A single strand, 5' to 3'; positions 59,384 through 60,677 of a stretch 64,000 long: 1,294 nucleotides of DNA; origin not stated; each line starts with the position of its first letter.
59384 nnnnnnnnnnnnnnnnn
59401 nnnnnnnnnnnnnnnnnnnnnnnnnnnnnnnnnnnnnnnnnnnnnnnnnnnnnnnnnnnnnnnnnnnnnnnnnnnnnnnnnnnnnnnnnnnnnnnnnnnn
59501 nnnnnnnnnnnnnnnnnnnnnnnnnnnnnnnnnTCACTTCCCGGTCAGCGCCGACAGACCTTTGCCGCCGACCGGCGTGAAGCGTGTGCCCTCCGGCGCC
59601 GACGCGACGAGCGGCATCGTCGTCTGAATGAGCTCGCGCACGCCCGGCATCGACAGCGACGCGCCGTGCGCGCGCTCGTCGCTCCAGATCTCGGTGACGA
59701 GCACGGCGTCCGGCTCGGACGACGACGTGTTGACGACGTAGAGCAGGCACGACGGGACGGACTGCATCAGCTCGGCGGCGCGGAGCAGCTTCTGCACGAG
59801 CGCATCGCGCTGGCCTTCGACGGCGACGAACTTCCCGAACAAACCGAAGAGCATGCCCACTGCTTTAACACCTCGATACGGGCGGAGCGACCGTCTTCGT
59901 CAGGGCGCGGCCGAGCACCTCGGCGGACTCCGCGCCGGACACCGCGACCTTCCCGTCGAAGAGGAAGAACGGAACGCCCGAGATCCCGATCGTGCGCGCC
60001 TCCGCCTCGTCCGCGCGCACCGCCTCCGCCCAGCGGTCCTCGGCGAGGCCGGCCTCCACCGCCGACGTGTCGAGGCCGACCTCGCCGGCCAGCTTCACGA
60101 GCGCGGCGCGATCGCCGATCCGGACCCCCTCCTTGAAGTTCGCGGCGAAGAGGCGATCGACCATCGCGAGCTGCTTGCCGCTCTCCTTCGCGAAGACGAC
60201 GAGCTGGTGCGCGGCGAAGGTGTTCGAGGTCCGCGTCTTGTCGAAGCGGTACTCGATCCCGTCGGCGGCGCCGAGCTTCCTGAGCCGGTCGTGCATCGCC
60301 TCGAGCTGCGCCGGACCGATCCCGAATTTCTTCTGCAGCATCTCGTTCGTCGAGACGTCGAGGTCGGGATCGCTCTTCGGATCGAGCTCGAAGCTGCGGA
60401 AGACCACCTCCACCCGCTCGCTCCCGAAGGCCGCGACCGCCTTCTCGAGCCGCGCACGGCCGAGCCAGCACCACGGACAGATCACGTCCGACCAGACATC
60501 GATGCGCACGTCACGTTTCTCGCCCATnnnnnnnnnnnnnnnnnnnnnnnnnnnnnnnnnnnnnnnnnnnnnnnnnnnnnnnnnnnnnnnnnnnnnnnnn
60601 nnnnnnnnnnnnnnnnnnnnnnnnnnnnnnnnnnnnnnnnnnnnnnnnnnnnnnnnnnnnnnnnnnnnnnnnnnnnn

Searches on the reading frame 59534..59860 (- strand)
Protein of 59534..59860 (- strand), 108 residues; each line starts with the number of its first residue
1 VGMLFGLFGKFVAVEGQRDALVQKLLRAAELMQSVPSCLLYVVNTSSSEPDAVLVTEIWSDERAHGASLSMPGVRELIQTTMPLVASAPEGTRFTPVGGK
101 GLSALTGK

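Call 37: search_protein_families(library=pfam, proteins=[window:59534-59860:-], max_evalue=0.001)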
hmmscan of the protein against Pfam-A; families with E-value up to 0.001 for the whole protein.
window:59534-59860:- (108 aa): 1 family
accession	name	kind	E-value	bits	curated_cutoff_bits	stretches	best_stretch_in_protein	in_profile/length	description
PF03992.22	ABM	-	4.9e-09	36.7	23.1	1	12-77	9-75/78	Antibiotic biosynthesis monooxygenase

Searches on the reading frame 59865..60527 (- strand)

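Call 37: search_protein_families(library=pfam, proteins=[window:59865-60527:-], max_evalue=0.001)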
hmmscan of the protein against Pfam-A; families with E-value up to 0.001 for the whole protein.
window:59865-60527:- (220 aa): 2 families
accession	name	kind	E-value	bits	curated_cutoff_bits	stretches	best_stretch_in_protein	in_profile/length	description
PF01323.26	DSBA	-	7.4e-47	160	25.6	1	9-209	2-190/191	DSBA-like thioredoxin domain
PF13462.12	Thioredoxin_4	-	1.1e-07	32.6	23.2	1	103-207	63-161/165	Thioredoxin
